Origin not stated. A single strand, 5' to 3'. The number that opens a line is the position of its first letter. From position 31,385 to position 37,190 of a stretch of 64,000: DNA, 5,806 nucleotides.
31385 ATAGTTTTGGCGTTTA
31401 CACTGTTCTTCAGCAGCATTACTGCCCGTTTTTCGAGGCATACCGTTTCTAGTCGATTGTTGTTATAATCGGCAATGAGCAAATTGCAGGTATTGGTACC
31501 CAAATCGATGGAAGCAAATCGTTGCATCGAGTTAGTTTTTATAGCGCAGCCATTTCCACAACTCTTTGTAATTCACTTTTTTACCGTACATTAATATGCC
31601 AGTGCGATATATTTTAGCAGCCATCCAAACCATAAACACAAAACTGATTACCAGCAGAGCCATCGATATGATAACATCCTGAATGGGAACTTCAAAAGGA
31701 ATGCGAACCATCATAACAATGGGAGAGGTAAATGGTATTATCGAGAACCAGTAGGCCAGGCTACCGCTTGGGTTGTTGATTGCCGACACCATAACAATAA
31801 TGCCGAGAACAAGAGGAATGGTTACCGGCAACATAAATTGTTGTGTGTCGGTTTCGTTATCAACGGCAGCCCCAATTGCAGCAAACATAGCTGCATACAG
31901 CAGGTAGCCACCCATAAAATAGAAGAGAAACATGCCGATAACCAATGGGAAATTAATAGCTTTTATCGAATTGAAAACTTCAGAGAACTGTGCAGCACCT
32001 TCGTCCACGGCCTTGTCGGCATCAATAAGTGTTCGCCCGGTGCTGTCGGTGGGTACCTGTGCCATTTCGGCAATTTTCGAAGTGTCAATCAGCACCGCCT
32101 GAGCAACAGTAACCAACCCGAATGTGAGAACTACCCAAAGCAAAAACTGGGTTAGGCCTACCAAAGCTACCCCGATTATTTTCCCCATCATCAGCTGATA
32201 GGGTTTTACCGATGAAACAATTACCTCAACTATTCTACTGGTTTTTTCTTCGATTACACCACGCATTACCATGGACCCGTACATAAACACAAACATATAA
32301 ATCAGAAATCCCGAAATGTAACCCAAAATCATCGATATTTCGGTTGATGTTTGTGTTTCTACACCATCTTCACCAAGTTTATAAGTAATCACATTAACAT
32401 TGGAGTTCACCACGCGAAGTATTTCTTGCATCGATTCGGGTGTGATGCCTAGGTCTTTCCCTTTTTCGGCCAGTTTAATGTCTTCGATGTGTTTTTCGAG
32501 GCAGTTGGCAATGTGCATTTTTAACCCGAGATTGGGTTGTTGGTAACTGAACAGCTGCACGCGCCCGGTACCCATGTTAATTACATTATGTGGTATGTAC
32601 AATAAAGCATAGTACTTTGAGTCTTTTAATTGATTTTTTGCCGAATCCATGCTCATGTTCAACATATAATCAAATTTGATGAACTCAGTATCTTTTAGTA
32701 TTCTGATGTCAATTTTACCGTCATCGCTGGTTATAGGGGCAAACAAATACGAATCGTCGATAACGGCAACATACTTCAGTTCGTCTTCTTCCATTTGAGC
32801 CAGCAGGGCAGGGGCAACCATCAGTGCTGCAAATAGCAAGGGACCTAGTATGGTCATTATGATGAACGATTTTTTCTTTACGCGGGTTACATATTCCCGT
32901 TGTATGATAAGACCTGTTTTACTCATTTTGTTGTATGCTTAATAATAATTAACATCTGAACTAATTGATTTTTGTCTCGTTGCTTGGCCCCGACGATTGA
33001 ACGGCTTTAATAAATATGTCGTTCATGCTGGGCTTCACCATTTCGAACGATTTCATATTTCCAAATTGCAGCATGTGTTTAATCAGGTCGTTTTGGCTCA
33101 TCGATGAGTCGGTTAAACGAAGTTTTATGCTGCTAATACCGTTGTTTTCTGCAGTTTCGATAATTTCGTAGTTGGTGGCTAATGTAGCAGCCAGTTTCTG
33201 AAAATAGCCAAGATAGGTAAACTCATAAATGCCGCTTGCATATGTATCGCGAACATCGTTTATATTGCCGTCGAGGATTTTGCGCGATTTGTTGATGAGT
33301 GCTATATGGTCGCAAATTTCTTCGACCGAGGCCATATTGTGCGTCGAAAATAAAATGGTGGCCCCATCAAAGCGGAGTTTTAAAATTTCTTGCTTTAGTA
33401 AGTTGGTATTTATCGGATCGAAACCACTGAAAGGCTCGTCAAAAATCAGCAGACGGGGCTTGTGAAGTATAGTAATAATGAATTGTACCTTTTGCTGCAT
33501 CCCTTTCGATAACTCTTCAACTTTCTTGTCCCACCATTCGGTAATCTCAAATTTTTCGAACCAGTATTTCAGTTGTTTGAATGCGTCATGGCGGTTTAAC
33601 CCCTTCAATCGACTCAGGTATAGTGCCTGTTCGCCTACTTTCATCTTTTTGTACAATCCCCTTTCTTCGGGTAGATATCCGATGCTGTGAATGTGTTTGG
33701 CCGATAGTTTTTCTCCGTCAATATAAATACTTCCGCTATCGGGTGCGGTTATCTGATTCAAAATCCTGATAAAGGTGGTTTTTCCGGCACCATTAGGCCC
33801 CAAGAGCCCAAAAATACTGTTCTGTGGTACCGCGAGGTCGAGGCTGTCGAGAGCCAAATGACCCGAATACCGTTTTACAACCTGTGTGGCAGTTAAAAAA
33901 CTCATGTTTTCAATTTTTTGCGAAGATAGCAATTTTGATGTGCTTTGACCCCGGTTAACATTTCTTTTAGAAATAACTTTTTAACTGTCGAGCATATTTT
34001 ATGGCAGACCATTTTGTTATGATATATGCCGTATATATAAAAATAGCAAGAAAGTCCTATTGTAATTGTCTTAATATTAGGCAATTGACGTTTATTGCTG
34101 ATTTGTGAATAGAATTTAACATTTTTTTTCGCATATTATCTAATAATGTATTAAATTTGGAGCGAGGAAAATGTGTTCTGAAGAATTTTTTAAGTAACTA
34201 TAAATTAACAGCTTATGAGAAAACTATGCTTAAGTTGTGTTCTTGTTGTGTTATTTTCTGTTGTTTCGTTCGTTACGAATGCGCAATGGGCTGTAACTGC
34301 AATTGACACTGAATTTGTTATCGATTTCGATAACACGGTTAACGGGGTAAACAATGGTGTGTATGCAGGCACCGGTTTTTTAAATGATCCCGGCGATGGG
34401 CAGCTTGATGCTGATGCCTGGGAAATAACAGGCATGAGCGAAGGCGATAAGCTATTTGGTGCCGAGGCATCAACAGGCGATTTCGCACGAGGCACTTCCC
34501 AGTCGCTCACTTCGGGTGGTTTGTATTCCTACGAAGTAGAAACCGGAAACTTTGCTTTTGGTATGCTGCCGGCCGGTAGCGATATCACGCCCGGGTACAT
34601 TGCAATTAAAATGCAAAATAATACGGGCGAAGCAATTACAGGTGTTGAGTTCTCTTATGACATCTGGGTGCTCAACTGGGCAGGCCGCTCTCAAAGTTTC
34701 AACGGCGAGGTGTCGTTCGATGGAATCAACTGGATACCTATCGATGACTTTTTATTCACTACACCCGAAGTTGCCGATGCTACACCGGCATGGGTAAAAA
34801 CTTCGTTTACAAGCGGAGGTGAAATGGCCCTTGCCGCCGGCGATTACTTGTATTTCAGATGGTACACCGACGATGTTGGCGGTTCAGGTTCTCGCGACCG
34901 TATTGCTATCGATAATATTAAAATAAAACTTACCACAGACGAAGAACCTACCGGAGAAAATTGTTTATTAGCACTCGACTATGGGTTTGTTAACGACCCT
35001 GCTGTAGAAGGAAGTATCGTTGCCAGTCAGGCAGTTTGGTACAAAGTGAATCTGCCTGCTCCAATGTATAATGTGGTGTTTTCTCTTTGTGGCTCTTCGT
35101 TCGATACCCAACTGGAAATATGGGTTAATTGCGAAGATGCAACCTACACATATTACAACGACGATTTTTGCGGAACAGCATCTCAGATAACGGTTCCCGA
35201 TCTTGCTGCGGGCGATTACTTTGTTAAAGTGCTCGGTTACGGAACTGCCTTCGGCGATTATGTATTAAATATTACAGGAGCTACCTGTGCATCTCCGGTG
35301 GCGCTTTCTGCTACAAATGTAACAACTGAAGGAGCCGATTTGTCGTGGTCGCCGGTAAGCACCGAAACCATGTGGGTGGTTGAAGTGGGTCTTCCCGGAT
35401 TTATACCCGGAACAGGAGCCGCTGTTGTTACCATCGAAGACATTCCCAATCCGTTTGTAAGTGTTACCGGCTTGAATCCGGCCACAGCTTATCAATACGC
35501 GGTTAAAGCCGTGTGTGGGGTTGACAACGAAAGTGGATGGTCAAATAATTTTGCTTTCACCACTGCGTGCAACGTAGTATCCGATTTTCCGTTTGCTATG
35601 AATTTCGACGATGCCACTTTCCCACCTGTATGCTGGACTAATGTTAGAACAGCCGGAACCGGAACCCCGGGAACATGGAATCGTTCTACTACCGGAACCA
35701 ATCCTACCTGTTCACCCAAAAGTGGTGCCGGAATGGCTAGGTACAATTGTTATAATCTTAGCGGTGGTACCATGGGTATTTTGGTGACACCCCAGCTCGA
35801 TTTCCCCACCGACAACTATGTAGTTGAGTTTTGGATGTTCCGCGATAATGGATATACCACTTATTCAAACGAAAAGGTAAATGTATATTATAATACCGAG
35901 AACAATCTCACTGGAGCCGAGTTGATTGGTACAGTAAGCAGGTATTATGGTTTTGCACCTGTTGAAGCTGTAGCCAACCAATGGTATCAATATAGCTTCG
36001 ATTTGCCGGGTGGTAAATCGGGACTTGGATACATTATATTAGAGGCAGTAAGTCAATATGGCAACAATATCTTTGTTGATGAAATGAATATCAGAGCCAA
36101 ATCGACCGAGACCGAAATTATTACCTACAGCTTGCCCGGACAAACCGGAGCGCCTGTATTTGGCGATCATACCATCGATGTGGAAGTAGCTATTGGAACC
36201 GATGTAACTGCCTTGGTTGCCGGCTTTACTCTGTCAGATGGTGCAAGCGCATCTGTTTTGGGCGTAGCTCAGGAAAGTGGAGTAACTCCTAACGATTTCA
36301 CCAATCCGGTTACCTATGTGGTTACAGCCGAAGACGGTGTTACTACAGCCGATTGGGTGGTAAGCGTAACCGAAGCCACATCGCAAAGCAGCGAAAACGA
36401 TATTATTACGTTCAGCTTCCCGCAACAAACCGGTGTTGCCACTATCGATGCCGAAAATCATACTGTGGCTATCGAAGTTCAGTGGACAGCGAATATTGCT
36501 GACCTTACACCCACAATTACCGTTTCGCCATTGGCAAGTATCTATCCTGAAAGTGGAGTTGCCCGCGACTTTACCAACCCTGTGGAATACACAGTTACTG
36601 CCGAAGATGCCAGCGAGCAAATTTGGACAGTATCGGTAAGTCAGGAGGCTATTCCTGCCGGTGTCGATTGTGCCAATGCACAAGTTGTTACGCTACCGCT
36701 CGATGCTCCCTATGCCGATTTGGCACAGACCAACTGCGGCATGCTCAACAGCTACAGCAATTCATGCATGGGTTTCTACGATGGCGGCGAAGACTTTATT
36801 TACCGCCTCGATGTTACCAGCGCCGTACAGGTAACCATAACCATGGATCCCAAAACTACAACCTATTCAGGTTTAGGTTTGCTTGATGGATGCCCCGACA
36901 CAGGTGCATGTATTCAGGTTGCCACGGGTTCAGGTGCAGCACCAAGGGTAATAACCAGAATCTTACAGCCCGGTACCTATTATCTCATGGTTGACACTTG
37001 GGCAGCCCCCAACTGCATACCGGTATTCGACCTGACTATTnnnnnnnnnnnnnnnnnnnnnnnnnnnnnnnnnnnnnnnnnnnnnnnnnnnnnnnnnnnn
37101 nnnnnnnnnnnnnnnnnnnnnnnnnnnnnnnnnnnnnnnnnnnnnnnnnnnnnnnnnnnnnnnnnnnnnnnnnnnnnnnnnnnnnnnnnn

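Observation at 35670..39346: Perfect 1,649-bp direct repeat at an in-frame 2,028-bp period inside the 9.9-kb surface-protein gene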

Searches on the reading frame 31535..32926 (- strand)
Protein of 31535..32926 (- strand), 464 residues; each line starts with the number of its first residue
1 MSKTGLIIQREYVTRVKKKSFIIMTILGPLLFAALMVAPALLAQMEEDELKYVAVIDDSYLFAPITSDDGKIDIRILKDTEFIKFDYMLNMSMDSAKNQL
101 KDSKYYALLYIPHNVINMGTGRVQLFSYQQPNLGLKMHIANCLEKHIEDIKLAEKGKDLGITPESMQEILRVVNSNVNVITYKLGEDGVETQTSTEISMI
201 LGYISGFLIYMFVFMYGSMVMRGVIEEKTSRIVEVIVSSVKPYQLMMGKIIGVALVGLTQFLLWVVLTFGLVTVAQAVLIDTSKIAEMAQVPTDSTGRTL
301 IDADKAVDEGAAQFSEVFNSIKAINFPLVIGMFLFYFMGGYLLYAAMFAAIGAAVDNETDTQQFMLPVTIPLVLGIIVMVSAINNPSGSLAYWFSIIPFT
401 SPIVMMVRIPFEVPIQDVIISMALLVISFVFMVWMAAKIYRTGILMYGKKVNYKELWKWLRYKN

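Call 15: find_encoding_contigs(protein=window:31535-32926:-, flank=10000, max_places=10)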
Protein window:31535-32926:- (464 aa): 10 contigs read that carry it; 5 places shown.
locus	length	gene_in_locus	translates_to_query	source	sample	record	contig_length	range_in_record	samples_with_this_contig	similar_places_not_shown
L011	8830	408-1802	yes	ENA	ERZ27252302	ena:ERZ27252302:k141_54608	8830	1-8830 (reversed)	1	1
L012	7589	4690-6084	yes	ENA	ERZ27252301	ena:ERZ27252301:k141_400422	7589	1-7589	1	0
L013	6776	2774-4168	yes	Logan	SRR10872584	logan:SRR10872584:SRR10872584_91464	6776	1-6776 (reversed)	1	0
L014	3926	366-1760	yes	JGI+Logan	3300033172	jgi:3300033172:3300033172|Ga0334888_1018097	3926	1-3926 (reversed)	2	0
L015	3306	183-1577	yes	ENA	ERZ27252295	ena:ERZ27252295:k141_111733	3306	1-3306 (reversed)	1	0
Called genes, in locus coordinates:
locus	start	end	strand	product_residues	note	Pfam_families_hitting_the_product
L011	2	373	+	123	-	?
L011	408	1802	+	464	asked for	PF12698:ABC2_membrane_3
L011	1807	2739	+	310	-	PF02541:Ppx-GppA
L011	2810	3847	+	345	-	PF19580:Exo_endo_phos_3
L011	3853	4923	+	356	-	PF04231:Endonuclease_1, PF18962:Por_Secre_tail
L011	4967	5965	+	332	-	PF00294:PfkB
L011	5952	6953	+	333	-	-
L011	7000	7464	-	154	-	-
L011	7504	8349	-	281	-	-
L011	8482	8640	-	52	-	PF00468:Ribosomal_L34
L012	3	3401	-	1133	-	?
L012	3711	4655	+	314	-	PF00005:ABC_tran, PF13304:AAA_21 (weak), PF13732:DrrA1-3_C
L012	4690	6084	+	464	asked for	PF12698:ABC2_membrane_3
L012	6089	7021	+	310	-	PF02541:Ppx-GppA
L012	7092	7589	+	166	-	?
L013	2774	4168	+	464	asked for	PF12698:ABC2_membrane_3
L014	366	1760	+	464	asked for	PF12698:ABC2_membrane_3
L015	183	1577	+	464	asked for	PF12698:ABC2_membrane_3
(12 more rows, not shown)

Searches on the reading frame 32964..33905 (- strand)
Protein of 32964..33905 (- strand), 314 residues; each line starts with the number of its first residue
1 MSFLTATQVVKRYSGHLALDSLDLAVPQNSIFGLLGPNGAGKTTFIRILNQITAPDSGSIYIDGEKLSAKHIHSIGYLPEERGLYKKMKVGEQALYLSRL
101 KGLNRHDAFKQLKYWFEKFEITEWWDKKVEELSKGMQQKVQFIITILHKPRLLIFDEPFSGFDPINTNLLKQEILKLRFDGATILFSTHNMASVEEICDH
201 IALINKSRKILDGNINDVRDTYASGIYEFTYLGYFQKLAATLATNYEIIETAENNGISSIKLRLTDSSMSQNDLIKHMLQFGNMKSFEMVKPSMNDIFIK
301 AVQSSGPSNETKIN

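Call 20: find_encoding_contigs(protein=window:32964-33905:-, flank=10000, max_places=10)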
Protein window:32964-33905:- (314 aa): 10 contigs read that carry it; 6 places shown.
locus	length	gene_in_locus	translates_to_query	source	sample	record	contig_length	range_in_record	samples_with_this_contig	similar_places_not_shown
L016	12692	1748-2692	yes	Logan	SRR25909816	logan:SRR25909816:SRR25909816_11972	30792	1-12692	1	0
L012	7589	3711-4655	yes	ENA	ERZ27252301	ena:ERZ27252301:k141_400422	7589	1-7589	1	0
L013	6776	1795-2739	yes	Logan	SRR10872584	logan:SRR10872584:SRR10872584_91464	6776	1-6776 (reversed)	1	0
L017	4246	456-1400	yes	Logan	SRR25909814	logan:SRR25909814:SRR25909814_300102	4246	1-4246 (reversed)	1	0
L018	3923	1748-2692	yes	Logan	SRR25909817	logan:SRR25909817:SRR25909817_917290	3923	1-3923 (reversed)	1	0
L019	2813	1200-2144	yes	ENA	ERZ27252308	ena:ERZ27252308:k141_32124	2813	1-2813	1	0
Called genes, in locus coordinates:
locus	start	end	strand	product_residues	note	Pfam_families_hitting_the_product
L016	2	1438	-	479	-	?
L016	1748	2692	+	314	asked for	PF00005:ABC_tran, PF13304:AAA_21 (weak), PF13732:DrrA1-3_C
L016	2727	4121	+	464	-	PF12698:ABC2_membrane_3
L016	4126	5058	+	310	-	PF02541:Ppx-GppA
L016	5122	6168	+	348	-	PF19580:Exo_endo_phos_3, PF03372:Exo_endo_phos (faint)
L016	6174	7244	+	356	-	PF04231:Endonuclease_1, PF18962:Por_Secre_tail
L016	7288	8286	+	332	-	PF00294:PfkB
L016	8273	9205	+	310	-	-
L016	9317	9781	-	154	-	-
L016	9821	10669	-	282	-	-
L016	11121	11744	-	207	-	PF02527:GidB, PF13847:Methyltransf_31 (weak)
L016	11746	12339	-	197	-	PF07638:Sigma70_ECF (weak), PF04542:Sigma70_r2, PF08281:Sigma70_r4_2, PF04545:Sigma70_r4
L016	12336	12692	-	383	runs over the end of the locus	PF13506:Glyco_transf_21, PF00535:Glycos_transf_2, PF10111:Glyco_tranf_2_2 (weak), PF13641:Glyco_tranf_2_3, PF13632:Glyco_trans_2_3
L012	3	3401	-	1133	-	?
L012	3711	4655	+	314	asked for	PF00005:ABC_tran, PF13304:AAA_21 (weak), PF13732:DrrA1-3_C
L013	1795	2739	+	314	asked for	PF00005:ABC_tran, PF13304:AAA_21 (weak), PF13732:DrrA1-3_C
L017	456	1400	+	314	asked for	PF00005:ABC_tran, PF13304:AAA_21 (weak), PF13732:DrrA1-3_C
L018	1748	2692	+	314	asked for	PF00005:ABC_tran, PF13304:AAA_21 (weak), PF13732:DrrA1-3_C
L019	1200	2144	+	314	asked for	PF00005:ABC_tran, PF13304:AAA_21 (weak), PF13732:DrrA1-3_C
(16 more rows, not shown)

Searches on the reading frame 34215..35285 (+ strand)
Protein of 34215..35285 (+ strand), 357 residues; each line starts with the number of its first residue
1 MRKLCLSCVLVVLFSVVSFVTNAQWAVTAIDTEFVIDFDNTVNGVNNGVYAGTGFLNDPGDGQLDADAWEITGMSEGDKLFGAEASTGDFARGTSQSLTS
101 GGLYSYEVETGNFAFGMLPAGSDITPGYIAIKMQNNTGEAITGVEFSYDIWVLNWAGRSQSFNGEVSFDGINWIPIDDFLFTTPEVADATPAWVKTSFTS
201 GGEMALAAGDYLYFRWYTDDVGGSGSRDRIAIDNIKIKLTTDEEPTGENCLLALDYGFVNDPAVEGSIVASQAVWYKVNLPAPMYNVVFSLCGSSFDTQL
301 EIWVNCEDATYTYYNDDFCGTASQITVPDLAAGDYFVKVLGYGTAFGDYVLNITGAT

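Call 61: search_protein_families(library=ncbifam, proteins=[window:34215-35285:+], max_evalue=0.01)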
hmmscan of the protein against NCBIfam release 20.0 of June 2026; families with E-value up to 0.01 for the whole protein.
window:34215-35285:+ (357 aa): 0 families

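Call 68: find_homologous_proteins(query=window:34215-35285:+, max_evalue=0.00001)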
Query window:34215-35285:+ (357 aa): 23 proteins with E <= 0.00001 among 7865 candidates.
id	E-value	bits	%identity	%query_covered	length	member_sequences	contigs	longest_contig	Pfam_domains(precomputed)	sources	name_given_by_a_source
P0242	1.5e-91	325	64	67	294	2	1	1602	-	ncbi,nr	ncbi:MAG TPA: hypothetical protein PLA77_10635, partial [Bacteroidales bacterium]|nr:hypothetical pr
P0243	5.3e-77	277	57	61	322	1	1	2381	-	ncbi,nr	ncbi:MAG TPA: hypothetical protein ENN49_06155, partial [Bacteroidales bacterium]|nr:hypothetical pr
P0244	1.7e-54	203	42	71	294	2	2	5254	-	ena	-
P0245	1.7e-53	200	45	68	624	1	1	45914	PF00932.26,PF18962.8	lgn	-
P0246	2.6e-52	196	42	65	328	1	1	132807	PF18962.8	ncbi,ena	-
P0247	9.6e-52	194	43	64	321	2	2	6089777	PF18962.8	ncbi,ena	-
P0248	7.2e-50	188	46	62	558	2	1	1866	-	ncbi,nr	ncbi:MAG TPA: hypothetical protein PLU37_15625, partial [Chitinophagaceae bacterium]|nr:hypothetical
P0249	1.1e-47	181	41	70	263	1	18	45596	-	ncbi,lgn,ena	-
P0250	2.1e-45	173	39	82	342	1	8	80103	PF18962.8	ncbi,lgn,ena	-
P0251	1.3e-40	158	44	53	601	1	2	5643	-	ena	-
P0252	6.8e-40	155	39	63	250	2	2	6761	-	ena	-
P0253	1.4e-36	144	39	64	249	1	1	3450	-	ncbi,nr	ncbi:MAG: hypothetical protein H7X71_05015, partial [Chitinophagales bacterium]|nr:hypothetical prot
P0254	2.3e-34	137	41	59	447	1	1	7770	-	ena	-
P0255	5.2e-34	136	38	65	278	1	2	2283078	-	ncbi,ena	-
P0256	1.5e-33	134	40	55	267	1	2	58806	-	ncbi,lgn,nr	ncbi:MAG: hypothetical protein K9N48_00495 [Verrucomicrobia bacterium]|nr:hypothetical protein [Verr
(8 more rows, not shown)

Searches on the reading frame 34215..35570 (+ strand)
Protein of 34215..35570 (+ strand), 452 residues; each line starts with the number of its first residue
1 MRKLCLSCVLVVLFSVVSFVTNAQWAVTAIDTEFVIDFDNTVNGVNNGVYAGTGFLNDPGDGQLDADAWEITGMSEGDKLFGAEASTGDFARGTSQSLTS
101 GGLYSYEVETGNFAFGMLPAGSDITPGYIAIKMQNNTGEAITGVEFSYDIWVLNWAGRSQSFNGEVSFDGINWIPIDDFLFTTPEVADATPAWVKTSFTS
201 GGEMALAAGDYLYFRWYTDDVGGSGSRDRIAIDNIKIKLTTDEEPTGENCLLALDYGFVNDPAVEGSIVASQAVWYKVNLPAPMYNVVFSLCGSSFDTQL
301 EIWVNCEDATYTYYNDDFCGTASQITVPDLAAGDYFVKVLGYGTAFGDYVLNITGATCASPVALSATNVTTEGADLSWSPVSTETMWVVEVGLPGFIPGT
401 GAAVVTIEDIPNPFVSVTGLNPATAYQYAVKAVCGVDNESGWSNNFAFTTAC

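Call 60: search_protein_families(library=pfam, proteins=[window:34215-35570:+], max_evalue=0.01)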
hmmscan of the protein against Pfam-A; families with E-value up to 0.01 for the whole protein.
window:34215-35570:+ (452 aa): 2 families
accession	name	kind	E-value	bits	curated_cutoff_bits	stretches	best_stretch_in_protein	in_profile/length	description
PF00041.27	fn3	-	1.5e-05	25.5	25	1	360-445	2-80/84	Fibronectin type III domain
PF16656.11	Pur_ac_phosph_N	-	4.7e-05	24.3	30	1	365-450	7-93/93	Purple acid Phosphatase, N-terminal domain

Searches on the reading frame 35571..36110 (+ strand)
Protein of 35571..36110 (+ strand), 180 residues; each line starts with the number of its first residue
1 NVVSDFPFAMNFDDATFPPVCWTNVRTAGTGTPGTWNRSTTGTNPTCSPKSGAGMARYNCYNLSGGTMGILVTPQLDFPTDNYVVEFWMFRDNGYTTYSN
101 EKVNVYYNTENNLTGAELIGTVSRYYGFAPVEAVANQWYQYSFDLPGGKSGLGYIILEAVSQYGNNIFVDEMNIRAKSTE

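Call 60: search_protein_families(library=pfam, proteins=[window:35571-36110:+], max_evalue=0.01)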
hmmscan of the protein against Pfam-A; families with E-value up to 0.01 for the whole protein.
window:35571-36110:+ (180 aa): 0 families

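Call 61: search_protein_families(library=ncbifam, proteins=[window:35571-36110:+], max_evalue=0.01)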
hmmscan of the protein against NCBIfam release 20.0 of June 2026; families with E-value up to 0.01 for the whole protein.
window:35571-36110:+ (180 aa): 1 family
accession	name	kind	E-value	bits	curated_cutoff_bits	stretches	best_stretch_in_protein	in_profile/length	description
NF038128.1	choice_anch_J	domain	5e-13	49.6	30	1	9-173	3-161/162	choice-of-anchor J domain-containing protein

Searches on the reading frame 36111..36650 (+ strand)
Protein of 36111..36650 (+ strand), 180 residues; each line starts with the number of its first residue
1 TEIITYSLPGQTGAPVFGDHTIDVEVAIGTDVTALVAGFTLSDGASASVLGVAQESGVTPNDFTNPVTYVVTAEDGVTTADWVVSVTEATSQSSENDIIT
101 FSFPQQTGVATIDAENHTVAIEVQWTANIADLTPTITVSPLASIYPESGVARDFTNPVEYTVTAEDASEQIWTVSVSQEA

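Call 60: search_protein_families(library=pfam, proteins=[window:36111-36650:+], max_evalue=0.01)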
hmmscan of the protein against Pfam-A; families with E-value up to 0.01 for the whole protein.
window:36111-36650:+ (180 aa): 2 families
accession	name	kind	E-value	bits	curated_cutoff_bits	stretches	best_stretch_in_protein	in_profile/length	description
PF16410.10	DUF5018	-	1.6e-15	57.3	38.2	2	86-175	124-212/352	Domain of unknown function (DUF5018)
PF22243.2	DUF5018-rel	-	1.3e-10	41.9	28.1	2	89-174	33-114/115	DUF5018-related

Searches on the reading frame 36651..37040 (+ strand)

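Call 60: search_protein_families(library=pfam, proteins=[window:36651-37040:+], max_evalue=0.01)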
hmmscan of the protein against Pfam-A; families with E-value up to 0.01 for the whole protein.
window:36651-37040:+ (130 aa): 1 family
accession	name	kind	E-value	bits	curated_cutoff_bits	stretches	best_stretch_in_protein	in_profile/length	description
PF04151.21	PPC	-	3.9e-05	24.9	25.9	1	50-115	4-69/70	Bacterial pre-peptidase C-terminal domain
